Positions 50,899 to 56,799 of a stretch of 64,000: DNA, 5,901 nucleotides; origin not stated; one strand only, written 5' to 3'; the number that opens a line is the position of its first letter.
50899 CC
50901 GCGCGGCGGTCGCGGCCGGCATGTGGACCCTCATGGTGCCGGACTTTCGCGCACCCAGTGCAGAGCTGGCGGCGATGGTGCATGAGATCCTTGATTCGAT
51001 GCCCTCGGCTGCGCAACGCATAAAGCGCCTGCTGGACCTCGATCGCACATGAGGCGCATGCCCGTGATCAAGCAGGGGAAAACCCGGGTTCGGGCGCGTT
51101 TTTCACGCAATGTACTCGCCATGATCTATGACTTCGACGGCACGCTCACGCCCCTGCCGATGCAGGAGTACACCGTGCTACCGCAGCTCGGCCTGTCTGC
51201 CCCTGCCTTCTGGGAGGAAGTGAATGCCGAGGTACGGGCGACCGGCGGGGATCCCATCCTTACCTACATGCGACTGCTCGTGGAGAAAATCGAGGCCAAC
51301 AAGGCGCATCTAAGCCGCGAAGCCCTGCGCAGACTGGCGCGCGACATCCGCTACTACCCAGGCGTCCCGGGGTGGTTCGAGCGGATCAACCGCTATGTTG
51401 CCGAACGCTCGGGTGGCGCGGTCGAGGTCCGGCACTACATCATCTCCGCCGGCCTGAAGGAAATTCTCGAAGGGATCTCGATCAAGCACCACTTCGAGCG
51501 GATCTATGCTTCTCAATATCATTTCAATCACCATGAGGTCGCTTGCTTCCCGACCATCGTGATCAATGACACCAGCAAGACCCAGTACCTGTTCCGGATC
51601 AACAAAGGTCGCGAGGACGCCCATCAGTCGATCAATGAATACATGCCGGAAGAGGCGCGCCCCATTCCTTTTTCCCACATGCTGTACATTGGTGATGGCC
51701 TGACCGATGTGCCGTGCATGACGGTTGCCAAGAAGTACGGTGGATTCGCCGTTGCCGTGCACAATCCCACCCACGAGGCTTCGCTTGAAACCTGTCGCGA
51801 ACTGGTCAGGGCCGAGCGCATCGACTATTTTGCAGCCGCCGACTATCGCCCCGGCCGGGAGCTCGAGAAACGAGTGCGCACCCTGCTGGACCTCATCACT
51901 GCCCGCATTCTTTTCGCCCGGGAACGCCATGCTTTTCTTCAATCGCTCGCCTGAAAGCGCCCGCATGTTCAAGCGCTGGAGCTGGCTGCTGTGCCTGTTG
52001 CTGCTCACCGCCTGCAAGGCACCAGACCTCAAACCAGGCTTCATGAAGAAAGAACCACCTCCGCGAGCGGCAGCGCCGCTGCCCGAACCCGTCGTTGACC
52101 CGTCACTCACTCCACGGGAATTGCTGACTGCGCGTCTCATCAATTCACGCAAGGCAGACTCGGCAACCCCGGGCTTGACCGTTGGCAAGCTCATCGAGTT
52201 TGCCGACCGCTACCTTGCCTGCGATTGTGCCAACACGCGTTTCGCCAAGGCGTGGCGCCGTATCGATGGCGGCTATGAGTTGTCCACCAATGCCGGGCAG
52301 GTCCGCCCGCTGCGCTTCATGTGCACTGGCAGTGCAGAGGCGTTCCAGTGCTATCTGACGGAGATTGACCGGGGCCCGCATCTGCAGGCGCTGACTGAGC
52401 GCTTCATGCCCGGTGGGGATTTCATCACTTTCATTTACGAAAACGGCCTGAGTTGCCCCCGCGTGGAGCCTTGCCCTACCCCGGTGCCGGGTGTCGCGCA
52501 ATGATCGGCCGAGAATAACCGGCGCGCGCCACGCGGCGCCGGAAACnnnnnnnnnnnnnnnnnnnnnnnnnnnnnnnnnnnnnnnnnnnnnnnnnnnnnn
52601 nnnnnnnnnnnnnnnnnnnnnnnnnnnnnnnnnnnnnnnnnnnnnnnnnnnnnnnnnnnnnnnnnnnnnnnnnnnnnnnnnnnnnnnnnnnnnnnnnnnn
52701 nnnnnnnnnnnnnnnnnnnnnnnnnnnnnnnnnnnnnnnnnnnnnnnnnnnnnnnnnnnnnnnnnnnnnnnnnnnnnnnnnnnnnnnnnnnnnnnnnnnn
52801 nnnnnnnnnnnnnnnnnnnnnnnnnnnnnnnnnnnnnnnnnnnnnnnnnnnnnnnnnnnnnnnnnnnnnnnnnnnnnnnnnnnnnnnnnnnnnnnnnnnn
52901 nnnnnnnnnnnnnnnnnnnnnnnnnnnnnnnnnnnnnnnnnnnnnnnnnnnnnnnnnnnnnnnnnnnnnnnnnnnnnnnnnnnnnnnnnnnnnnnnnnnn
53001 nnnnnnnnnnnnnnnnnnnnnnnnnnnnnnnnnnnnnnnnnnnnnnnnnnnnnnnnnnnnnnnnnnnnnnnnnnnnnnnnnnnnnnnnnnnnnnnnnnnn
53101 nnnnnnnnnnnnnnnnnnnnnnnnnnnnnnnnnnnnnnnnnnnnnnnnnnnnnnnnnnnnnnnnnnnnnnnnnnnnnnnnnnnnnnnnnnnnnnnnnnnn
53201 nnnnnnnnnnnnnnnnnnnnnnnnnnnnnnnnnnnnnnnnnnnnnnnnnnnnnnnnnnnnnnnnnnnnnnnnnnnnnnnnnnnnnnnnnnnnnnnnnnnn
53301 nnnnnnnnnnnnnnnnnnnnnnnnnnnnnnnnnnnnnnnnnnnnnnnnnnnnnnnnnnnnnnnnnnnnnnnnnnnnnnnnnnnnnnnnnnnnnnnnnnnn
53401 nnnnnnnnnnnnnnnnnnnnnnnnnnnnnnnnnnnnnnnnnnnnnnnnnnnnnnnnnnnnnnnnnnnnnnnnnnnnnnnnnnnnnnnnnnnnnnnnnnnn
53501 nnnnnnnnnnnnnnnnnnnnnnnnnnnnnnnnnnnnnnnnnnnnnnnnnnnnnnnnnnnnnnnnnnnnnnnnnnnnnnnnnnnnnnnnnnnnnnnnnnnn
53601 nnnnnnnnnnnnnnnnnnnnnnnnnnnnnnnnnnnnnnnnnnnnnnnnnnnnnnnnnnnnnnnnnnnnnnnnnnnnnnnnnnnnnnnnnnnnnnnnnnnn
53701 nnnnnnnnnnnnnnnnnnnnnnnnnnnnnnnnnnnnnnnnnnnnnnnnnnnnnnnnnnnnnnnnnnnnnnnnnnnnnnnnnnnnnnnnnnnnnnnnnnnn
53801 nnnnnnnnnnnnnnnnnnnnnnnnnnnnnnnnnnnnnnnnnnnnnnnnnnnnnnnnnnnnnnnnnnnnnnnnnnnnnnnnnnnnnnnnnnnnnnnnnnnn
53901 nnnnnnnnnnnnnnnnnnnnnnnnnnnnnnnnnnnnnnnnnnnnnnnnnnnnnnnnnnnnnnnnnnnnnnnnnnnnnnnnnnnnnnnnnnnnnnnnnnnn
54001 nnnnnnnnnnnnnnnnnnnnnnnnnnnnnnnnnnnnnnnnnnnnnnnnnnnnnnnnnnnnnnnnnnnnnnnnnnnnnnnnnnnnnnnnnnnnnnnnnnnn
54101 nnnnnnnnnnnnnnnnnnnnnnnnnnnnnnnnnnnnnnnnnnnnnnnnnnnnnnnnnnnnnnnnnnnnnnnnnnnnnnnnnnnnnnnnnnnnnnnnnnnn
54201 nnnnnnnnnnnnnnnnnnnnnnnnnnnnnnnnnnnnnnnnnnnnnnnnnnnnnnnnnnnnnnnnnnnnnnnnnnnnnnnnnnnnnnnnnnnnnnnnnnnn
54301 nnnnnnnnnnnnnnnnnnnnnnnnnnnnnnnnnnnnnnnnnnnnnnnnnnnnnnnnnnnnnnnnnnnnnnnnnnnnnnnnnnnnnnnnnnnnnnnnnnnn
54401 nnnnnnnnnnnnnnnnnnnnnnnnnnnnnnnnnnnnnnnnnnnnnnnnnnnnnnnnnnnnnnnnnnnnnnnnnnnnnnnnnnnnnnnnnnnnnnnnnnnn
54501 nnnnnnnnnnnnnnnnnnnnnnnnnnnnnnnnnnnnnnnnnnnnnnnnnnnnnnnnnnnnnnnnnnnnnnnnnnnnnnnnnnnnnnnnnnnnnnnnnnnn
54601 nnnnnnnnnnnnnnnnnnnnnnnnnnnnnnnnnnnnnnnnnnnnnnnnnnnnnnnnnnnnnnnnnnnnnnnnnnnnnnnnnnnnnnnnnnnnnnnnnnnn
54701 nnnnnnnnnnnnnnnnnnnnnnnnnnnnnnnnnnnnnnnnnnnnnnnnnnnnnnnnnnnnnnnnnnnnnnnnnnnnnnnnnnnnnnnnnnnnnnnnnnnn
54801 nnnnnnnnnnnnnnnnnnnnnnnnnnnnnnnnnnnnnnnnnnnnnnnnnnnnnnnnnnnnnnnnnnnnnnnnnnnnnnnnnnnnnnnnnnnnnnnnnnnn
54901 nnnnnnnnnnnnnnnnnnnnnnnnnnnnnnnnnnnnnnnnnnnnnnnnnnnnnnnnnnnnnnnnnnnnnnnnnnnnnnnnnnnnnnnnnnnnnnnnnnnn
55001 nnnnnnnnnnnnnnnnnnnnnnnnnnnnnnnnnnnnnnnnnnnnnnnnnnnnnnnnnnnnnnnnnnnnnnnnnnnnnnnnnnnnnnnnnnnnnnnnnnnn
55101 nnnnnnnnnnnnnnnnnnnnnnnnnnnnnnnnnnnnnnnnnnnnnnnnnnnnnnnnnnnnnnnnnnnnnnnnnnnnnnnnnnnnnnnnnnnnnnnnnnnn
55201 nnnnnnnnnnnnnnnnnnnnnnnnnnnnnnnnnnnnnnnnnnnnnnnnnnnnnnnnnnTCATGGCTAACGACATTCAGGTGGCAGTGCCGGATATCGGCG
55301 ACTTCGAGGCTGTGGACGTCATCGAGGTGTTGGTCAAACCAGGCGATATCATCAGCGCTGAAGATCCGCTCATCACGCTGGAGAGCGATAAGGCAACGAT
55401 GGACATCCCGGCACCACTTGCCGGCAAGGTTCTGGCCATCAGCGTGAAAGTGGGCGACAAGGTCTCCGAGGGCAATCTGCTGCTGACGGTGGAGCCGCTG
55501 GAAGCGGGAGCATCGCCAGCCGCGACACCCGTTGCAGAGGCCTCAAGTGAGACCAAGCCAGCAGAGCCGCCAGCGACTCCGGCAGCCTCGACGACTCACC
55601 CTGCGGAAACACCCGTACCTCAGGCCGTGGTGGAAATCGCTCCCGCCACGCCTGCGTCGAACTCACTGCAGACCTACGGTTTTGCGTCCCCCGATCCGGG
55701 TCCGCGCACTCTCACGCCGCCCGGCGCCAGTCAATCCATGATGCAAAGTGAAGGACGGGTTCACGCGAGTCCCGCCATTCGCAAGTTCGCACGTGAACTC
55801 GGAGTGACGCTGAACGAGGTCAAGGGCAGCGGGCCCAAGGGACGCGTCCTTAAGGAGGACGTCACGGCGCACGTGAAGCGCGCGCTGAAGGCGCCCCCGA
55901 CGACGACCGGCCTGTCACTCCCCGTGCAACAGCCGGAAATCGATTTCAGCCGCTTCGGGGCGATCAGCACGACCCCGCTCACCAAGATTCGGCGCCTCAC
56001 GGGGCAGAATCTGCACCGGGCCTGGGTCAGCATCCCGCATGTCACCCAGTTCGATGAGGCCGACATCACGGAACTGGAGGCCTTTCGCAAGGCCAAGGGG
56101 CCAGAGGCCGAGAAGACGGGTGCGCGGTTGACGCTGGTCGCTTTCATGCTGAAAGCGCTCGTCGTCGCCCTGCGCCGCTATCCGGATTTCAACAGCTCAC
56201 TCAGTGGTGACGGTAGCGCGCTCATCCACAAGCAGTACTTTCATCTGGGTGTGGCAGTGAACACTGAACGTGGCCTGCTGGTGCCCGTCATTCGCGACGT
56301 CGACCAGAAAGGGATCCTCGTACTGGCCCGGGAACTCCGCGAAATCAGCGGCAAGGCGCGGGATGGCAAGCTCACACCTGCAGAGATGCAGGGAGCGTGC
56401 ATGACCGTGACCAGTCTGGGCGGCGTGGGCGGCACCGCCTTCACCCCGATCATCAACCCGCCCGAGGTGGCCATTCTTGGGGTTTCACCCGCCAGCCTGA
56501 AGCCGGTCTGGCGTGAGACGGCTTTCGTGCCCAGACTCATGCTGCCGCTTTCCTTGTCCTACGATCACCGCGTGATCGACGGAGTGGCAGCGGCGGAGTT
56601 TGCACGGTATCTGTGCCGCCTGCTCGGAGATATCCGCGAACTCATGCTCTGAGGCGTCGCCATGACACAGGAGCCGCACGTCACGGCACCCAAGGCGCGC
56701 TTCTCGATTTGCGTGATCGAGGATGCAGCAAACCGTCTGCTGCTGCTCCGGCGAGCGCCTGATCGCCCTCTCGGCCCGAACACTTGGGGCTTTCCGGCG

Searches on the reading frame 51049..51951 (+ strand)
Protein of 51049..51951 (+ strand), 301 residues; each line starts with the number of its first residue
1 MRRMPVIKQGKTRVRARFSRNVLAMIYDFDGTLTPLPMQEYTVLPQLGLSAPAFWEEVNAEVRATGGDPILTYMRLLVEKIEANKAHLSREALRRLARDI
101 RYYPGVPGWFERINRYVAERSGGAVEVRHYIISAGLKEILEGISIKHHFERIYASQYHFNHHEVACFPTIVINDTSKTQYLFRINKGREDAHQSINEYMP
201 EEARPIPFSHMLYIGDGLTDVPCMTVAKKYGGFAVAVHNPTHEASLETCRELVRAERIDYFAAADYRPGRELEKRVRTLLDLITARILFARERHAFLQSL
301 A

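Call 27: search_protein_families(library=pfam, proteins=[window:51049-51951:+], max_evalue=0.00001)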
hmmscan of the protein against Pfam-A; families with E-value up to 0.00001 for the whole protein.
window:51049-51951:+ (301 aa): 1 family
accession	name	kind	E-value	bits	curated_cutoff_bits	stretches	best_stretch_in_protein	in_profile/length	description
PF12710.13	HAD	-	3.7e-11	44.2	27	1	26-224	2-188/189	haloacid dehalogenase-like hydrolase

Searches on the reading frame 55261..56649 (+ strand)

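Call 27: search_protein_families(library=pfam, proteins=[window:55261-56649:+], max_evalue=0.00001)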
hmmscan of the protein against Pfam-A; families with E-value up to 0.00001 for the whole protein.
window:55261-56649:+ (463 aa): 4 families
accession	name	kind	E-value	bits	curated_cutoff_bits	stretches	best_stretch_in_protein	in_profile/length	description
PF00198.28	2-oxoacid_dh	-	6.1e-78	261.9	23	1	236-463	5-232/232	2-oxoacid dehydrogenases acyltransferase (catalytic domain)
PF00364.28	Biotin_lipoyl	-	8e-20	70.9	22.1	1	6-76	2-72/73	Biotin-requiring enzyme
PF02817.22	E3_binding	-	1.9e-16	60.4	23.7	1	167-201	1-35/36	e3 binding domain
PF13533.13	Biotin_lipoyl_2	-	2.5e-07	30.8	29.8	1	51-77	5-31/32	Biotin-lipoyl like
